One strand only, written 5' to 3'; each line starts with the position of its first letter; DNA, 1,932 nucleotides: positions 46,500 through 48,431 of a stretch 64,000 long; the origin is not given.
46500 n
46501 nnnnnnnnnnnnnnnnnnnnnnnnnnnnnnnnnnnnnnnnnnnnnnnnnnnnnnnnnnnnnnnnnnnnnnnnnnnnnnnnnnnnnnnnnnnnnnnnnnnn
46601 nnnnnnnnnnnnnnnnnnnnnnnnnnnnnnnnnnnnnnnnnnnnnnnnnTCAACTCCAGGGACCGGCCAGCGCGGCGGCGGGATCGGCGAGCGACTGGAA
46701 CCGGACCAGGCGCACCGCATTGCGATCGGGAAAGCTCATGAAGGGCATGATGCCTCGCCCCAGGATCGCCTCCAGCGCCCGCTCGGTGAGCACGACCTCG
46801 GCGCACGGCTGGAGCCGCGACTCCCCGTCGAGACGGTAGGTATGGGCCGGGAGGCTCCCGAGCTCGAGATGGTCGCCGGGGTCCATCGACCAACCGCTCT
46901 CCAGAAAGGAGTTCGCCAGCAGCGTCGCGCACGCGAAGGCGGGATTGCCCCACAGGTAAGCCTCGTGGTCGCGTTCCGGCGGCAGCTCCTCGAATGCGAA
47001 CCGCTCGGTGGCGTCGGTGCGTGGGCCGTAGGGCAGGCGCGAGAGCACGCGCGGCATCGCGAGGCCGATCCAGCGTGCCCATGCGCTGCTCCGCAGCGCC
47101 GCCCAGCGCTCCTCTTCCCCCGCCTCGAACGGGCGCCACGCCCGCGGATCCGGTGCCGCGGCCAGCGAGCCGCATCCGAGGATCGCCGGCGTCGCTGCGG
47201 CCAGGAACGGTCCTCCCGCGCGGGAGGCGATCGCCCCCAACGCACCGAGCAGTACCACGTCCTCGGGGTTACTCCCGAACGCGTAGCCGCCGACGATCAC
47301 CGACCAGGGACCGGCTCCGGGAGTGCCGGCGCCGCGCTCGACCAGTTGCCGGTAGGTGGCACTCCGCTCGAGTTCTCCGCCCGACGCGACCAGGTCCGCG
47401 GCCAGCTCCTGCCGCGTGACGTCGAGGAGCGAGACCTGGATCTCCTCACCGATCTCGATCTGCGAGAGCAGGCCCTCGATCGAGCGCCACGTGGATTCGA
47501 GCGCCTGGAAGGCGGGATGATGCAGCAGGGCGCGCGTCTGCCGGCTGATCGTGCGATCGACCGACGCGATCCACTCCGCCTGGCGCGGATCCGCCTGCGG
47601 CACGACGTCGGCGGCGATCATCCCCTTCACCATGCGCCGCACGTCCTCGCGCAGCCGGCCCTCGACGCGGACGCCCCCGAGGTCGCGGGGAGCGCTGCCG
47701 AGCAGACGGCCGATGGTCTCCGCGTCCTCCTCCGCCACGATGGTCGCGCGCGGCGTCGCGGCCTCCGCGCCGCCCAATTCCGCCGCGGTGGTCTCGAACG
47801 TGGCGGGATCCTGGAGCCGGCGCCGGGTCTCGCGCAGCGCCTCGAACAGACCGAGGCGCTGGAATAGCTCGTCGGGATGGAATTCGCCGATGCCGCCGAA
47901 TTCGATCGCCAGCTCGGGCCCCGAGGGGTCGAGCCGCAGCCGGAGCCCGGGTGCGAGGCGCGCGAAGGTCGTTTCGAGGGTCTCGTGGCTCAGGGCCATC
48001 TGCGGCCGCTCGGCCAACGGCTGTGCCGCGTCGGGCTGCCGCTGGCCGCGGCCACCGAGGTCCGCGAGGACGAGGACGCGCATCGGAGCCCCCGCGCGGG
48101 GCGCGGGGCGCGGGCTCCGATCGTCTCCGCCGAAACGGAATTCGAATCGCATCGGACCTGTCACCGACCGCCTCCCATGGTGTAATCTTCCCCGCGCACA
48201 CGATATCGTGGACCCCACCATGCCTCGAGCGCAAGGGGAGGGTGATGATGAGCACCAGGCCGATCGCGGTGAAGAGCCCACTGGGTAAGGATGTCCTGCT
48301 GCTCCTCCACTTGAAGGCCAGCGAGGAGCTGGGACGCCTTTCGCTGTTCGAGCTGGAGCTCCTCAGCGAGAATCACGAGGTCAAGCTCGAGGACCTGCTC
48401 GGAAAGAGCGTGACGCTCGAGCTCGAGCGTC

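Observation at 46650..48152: Single-chain TssB-TssC fusion: a second, divergent contractile-sheath gene on the opposite strand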

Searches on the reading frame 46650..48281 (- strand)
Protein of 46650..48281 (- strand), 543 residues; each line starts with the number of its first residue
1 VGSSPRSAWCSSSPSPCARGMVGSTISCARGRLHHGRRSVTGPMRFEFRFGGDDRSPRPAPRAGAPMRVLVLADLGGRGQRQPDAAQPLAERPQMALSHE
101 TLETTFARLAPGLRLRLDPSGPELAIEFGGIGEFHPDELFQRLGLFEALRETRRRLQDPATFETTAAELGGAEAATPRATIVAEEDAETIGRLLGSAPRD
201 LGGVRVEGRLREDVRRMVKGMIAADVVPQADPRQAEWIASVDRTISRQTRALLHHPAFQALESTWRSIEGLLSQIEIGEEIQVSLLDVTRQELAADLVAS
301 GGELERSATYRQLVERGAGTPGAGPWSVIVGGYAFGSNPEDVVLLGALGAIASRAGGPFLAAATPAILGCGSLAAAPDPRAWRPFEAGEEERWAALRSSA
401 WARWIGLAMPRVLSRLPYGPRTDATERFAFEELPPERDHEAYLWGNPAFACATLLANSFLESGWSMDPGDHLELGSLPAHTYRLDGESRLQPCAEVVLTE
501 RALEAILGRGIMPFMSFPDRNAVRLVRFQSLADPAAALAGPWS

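Call 3: search_protein_families(library=pfam, proteins=[window:46650-48281:-], max_evalue=0.1)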
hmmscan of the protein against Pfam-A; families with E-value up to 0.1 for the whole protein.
window:46650-48281:- (543 aa): 2 families
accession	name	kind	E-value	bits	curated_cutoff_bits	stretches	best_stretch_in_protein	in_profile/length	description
PF05943.17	VipB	-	9.8e-65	219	27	1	236-530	2-299/301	EvpB/VC_A0108, tail sheath N-terminal domain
PF05591.17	T6SS_VipA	-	9.4e-05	22.7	24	1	66-158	27-122/155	Type VI secretion system, VipA, VC_A0107 or Hcp2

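Call 4: search_protein_families(library=ncbifam, proteins=[window:46650-48281:-], max_evalue=0.1)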
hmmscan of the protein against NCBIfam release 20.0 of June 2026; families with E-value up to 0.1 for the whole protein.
window:46650-48281:- (543 aa): 2 families
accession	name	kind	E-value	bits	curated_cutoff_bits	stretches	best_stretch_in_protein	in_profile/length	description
TIGR03355.1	VI_chp_2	equivalog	2.2e-64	218.1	271.5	1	213-534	27-354/473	type VI secretion system contractile sheath large subunit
TIGR03358.1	VI_chp_5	equivalog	0.00019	21.2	97.25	1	66-158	30-125/160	type VI secretion system contractile sheath small subunit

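Call 6: find_homologous_proteins(query=window:46650-48152:-)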
Query window:46650-48152:- (500 aa): 801 proteins with E <= 0.001 among 8000 candidates; the best 120 are listed.
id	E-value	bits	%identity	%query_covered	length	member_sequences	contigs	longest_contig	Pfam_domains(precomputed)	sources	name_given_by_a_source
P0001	0.0e+0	1104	100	100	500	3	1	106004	PF05943.18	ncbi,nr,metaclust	ncbi:MAG: hypothetical protein A2W00_03665 [Candidatus Eisenbacteria bacterium RBG_16_71_46]|nr:MAG:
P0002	3.6e-201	688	65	100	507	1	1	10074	PF05591.18,PF05943.18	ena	-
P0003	1.9e-199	682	65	100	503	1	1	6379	PF05591.18,PF05943.18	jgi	jgi:type VI secretion system protein ImpC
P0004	2.9e-195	668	65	100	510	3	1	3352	PF05591.18,PF05943.18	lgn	-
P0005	1.1e-193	663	65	100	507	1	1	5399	PF05591.18,PF05943.18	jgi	jgi:type VI secretion system protein ImpC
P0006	5.2e-192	657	64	100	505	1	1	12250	PF05591.18,PF05943.18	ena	-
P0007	2.2e-190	652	65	100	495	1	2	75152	PF05591.18,PF05943.18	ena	-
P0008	3.4e-181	622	61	100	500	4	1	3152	PF05591.18,PF05943.18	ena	-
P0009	7.8e-181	620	58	100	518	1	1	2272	PF05591.18,PF05943.18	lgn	-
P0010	3.6e-176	605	60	100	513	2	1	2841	PF05591.18,PF05943.18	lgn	-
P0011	1.2e-169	584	58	100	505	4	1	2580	PF05591.18,PF05943.18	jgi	jgi:type VI secretion system protein ImpC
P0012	1.3e-168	580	56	100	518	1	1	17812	PF05591.18,PF05943.18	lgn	-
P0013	4.9e-167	575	58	100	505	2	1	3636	PF05591.18,PF05943.18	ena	-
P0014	1.2e-161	557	61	89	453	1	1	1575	PF05943.18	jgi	jgi:type VI secretion system protein ImpC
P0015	2.1e-154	533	55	96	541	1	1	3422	PF05591.18,PF05943.18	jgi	-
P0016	4.2e-152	526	52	100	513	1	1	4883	PF05591.18,PF05943.18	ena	-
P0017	1.7e-151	524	50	100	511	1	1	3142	PF05591.18,PF05943.18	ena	-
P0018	4.9e-150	519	52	100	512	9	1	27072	PF05591.18,PF05943.18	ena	-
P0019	8.1e-149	515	52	96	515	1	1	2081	PF05591.18,PF05943.18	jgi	-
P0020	1.3e-148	514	52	95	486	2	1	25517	PF05591.18,PF05943.18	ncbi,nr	ncbi:MAG: type VI secretion system contractile sheath large subunit [Candidatus Rokubacteria bacteri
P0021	1.5e-148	514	51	99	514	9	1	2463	PF05591.18,PF05943.18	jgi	jgi:type VI secretion system protein ImpC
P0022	2.8e-148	513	50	100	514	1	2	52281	PF05591.18,PF05943.18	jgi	-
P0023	7.8e-148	512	49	100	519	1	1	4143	PF05591.18,PF05943.18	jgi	jgi:type VI secretion system protein ImpC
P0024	1.0e-147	511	67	71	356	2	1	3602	PF05943.18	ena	-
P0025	3.7e-147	509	50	100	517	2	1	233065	PF05591.18,PF05943.18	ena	-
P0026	1.1e-146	508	50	100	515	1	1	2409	PF05591.18,PF05943.18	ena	-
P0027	1.3e-146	508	50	100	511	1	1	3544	PF05591.18,PF05943.18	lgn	-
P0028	6.3e-146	505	50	100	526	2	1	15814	PF05591.18,PF05943.18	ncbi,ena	-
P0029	1.4e-145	504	50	100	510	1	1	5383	PF05591.18,PF05943.18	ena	-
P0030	1.6e-145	504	49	100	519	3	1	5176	PF05591.18,PF05943.18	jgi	jgi:type VI secretion system protein ImpC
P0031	5.2e-145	502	50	99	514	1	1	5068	PF05591.18,PF05943.18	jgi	jgi:type VI secretion system protein ImpC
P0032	1.0e-144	501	48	100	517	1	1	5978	PF05591.18,PF05943.18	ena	-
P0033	1.0e-144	501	51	96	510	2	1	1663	PF05591.18,PF05943.18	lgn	-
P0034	2.6e-144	500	49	100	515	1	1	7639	PF05591.18,PF05943.18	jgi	jgi:type VI secretion system protein ImpC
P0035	8.2e-144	498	51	100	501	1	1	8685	PF05591.18,PF05943.18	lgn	-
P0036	4.2e-143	496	49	100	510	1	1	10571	PF05591.18,PF05943.18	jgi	jgi:type VI secretion system protein ImpC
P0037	5.1e-143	496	50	95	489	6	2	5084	PF05591.18,PF05943.18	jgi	jgi:type VI secretion system protein ImpC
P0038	7.0e-143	495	50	99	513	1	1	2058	PF05591.18,PF05943.18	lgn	-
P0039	7.5e-143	495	47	99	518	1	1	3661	PF05591.18,PF05943.18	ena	-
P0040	9.8e-143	495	50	100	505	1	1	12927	PF05591.18,PF05943.18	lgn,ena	-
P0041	2.5e-142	493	49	100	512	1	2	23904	PF05591.18,PF05943.18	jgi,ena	jgi:type VI secretion system protein ImpC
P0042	1.5e-141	491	49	100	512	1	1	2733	PF05591.18,PF05943.18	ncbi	-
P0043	1.6e-141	491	48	100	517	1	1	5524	PF05591.18,PF05943.18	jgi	jgi:type VI secretion system protein ImpC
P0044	1.9e-141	491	49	100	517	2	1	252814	PF05591.18,PF05943.18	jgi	jgi:type VI secretion system protein ImpC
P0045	2.1e-141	490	48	99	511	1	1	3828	PF05591.18,PF05943.18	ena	-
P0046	7.2e-141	489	46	100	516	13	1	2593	PF05591.18,PF05943.18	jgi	jgi:type VI secretion system protein ImpC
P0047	7.9e-141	488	50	95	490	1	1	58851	PF05591.18,PF05943.18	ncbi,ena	-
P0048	1.3e-140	488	50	100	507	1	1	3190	PF05591.18,PF05943.18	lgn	-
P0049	1.4e-140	488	54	84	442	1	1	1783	PF05943.18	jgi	jgi:type VI secretion system protein ImpC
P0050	1.7e-140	487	48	99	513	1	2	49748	PF05591.18,PF05943.18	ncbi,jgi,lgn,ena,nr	ncbi:MAG: type VI secretion system contractile sheath large subunit [Gammaproteobacteria bacterium]|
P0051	1.9e-140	487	49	100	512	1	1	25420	PF05591.18,PF05943.18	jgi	-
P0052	2.6e-140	487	48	100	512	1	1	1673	PF05591.18,PF05943.18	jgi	-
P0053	2.7e-140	487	48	99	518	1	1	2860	PF05591.18,PF05943.18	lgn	-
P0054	3.4e-140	486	48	100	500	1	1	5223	PF05591.18,PF05943.18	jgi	jgi:type VI secretion system protein ImpC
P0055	7.4e-140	485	49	100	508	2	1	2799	PF05591.18,PF05943.18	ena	-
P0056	8.2e-140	485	48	100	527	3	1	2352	PF05591.18,PF05943.18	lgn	-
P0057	1.2e-139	485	49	100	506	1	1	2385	PF05591.18,PF05943.18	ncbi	-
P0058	2.5e-139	484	47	99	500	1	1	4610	PF05591.18,PF05943.18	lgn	-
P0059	3.0e-139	483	46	100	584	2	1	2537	PF05591.18,PF05943.18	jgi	jgi:type VI secretion system protein ImpC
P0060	4.9e-139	483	50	99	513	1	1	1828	PF05591.18,PF05943.18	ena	-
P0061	6.7e-139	482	51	95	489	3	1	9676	PF05591.18,PF05943.18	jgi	jgi:type VI secretion system protein ImpC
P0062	1.2e-138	481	46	100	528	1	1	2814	PF05591.18,PF05943.18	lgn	-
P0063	1.4e-138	481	53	84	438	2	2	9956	PF05943.18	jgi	jgi:type VI secretion system protein ImpC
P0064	2.6e-138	480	49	99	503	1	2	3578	PF05591.18,PF05943.18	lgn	-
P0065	6.0e-138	479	49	100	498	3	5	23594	PF05591.18,PF05943.18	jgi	jgi:type VI secretion system protein ImpC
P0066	1.3e-137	478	49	100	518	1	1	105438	PF05591.18,PF05943.18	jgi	jgi:type VI secretion system protein ImpC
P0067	1.9e-137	477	45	100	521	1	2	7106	PF05591.18,PF05943.18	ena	-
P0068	2.1e-137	477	50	95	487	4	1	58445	PF05591.18,PF05943.18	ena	-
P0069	2.2e-137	477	48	100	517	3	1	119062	PF05591.18,PF05943.18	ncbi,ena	-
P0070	2.3e-137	477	47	100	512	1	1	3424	PF05591.18,PF05943.18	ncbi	-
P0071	2.3e-137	477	49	99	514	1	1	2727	PF05591.18,PF05943.18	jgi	jgi:type VI secretion system protein ImpC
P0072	3.4e-137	477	49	94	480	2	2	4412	PF05591.18,PF05943.18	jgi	jgi:type VI secretion system protein ImpC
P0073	3.4e-137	476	50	96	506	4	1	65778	PF05591.18,PF05943.18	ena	-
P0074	3.5e-137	476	50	100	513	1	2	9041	PF05591.18,PF05943.18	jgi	-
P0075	1.3e-136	475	50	97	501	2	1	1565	PF05591.18,PF05943.18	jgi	jgi:type VI secretion system protein ImpC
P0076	1.4e-136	474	45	100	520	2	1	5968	PF05591.18,PF05943.18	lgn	-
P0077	1.8e-136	474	49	100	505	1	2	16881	PF05591.18,PF05943.18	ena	-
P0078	1.8e-136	474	49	100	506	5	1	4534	PF05591.18,PF05943.18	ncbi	-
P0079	3.1e-136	473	49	100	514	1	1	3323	PF05591.18,PF05943.18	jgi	jgi:type VI secretion system protein ImpC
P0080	3.2e-136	473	50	95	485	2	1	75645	PF05591.18,PF05943.18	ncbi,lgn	-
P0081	6.0e-136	472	47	99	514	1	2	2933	PF05591.18,PF05943.18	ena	-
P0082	1.3e-135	471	48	96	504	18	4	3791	PF05591.18,PF05943.18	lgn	-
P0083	1.6e-135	471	48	99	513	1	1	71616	PF05591.18,PF05943.18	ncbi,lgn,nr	ncbi:MAG TPA: type VI secretion system contractile sheath large subunit [Burkholderiales bacterium]|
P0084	2.3e-135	470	48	100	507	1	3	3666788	PF05591.18,PF05943.18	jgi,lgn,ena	jgi:type VI secretion system protein ImpC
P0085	3.7e-135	470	46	100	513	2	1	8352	PF05591.18,PF05943.18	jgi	jgi:type VI secretion system protein ImpC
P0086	5.1e-135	469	48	95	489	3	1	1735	PF05591.18,PF05943.18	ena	-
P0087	6.3e-135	469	48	96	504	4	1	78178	PF05591.18,PF05943.18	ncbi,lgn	ncbi:MAG: type VI secretion system contractile sheath domain-containing protein [Candidatus Competib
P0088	6.9e-135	469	50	100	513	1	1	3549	PF05591.18,PF05943.18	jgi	jgi:type VI secretion system protein ImpC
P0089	8.5e-135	469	49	100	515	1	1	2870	PF05591.18,PF05943.18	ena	-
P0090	1.4e-134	468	48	100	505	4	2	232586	PF05591.18,PF05943.18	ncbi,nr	ncbi:MAG: type VI secretion system contractile sheath large subunit [Candidatus Contendobacter sp.]|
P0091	1.9e-134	467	48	100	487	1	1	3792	PF05591.18,PF05943.18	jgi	jgi:type VI secretion system protein ImpC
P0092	2.0e-134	467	48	100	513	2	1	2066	PF05591.18,PF05943.18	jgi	-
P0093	2.2e-134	467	48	100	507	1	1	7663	PF05591.18,PF05943.18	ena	-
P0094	2.3e-134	467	48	100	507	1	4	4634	PF05591.18,PF05943.18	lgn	-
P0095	3.0e-134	467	48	100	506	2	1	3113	PF05591.18,PF05943.18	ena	-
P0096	3.1e-134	467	49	100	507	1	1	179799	PF05591.18,PF05943.18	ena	-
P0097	4.2e-134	466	46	100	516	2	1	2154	PF05591.18,PF05943.18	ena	-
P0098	6.5e-134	466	47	100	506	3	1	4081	PF05591.18,PF05943.18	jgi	jgi:type VI secretion system protein ImpC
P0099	8.2e-134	465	46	100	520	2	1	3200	PF05591.18,PF05943.18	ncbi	-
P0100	9.3e-134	465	46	100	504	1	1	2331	PF05591.18,PF05943.18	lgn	-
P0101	1.3e-133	465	49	100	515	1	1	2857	PF05591.18,PF05943.18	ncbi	-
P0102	1.5e-133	465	48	100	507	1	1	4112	PF05591.18,PF05943.18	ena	-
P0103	1.9e-133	464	47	100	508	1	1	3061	PF05591.18,PF05943.18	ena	-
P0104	1.9e-133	464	44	100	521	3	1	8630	PF05591.18,PF05943.18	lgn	-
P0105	2.0e-133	464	47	95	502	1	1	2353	PF05591.18,PF05943.18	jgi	jgi:type VI secretion system protein ImpC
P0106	2.2e-133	464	48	100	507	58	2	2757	PF05591.18,PF05943.18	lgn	-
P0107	2.2e-133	464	47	98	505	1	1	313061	PF05591.18,PF05943.18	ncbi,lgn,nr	ncbi:MAG: type VI secretion system contractile sheath large subunit [Gammaproteobacteria bacterium]|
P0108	2.2e-133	464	48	100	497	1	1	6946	PF05591.18,PF05943.18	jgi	-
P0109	2.5e-133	464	48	100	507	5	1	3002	PF05591.18,PF05943.18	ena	-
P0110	3.1e-133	463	48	100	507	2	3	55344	PF05591.18,PF05943.18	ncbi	-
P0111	3.3e-133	463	47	100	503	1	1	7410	PF05591.18,PF05943.18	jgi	jgi:type VI secretion system protein ImpC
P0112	3.9e-133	463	47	100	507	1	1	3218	PF05591.18,PF05943.18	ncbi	ncbi:MAG: type VI secretion system contractile sheath large subunit [Candidatus Competibacter phosph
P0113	4.5e-133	463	48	100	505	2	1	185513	PF05591.18,PF05943.18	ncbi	ncbi:MAG: type VI secretion system contractile sheath large subunit [Candidatus Competibacteraceae b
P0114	5.3e-133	463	48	100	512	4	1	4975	PF05591.18,PF05943.18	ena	-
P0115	6.0e-133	462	48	100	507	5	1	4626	PF05591.18,PF05943.18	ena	-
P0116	6.9e-133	462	47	100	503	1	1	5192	PF05591.18,PF05943.18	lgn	-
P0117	8.7e-133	462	47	100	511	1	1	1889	PF05591.18,PF05943.18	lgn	-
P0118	9.5e-133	462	50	95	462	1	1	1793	PF05591.18,PF05943.18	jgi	-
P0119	1.3e-132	461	47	100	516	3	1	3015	PF05591.18,PF05943.18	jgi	jgi:type VI secretion system protein ImpC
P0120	1.3e-132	461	48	100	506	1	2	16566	PF05591.18,PF05943.18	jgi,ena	-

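Call 11: search_dna_similar(query=window:46650-48152:-, collection=plasmids, mode=protein, max_rows=30)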
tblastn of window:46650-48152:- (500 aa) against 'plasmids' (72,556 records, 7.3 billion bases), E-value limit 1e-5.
Records with a match: 578; places in all: 699; records where one place covers at least 80% of the query: 23.
Best place of each record, by identity: <60% 578.
By first word of the organism name: Ralstonia 126; Rhizobium 94; Escherichia 74; Campylobacter 38; Cronobacter 21; Leisingera 18; Pantoea 15; Vibrio 15; Burkholderia 14; Enterobacter 13; and 56 more.
By predicted mobility (MOB-suite, as given by PLSDB): non-mobilizable 278; conjugative 164; mobilizable 136.
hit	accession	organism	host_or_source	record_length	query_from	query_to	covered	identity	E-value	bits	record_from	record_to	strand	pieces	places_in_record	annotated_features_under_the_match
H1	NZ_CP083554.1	Leisingera sp. S132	-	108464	24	500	95%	30.6%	5e-42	167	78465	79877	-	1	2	type VI secretion system contractile sheath large subunit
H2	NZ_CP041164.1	Leisingera aquaemixtae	cell culture,Biocathode MCL, marine ...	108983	24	500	95%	30.6%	7e-40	161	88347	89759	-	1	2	type VI secretion system contractile sheath large subunit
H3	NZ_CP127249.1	Parasedimentitalea psychrophila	single cell, bacteria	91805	24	500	95%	30.5%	8e-45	176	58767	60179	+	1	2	type VI secretion system contractile sheath large subunit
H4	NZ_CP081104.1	Ruegeria conchae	-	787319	24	500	95%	30.4%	3e-42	168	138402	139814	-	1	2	type VI secretion system contractile sheath large subunit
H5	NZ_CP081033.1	Leisingera aquaemixtae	-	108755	24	500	95%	30.4%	3e-40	162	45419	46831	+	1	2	type VI secretion system contractile sheath large subunit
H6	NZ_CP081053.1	Leisingera aquaemixtae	-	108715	24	500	95%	30.4%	2e-39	160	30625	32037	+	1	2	type VI secretion system contractile sheath large subunit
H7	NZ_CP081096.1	Leisingera caerulea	-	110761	24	500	95%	30.4%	5e-39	159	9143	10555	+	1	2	type VI secretion system contractile sheath large subunit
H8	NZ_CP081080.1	Leisingera caerulea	-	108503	24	500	95%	30.4%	5e-39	159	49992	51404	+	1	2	type VI secretion system contractile sheath large subunit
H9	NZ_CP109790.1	Leisingera thetidis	-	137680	24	500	95%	30.4%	7e-36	149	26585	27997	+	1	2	type VI secretion system contractile sheath large subunit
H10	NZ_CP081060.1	Leisingera aquaemixtae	-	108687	24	500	95%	30.4%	4e-35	147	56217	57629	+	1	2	type VI secretion system contractile sheath large subunit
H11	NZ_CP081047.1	Leisingera aquaemixtae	-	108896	24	500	95%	30.4%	9e-35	146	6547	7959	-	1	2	type VI secretion system contractile sheath large subunit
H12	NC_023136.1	Leisingera methylohalidivorans DSM 14336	Seawater collected from a tide pool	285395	24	500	95%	30.3%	9e-39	158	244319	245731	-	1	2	type VI secretion system contractile sheath large subunit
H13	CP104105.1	Phaeobacter sp. G2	cell culture,Emiliania huxleyi RCC1216 ...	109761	24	500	95%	30.3%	1e-44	175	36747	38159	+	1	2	type VI secretion system contractile sheath large subunit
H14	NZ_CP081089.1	Leisingera caerulea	-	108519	24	500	95%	30.2%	1e-38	158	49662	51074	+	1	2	type VI secretion system contractile sheath large subunit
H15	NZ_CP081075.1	Leisingera caerulea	-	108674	24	500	95%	30.2%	3e-38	156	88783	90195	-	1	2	type VI secretion system contractile sheath large subunit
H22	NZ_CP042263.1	Qingshengfaniella alkalisoli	cell culture,saline soil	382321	24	500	95%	27.8%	6e-44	173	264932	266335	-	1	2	type VI secretion system contractile sheath large subunit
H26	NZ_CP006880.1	Rhizobium gallicum bv. gallicum R602sp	Phaseolus vulgaris,whole ...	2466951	162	491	66%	33.6%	9e-35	146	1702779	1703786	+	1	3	record has no annotation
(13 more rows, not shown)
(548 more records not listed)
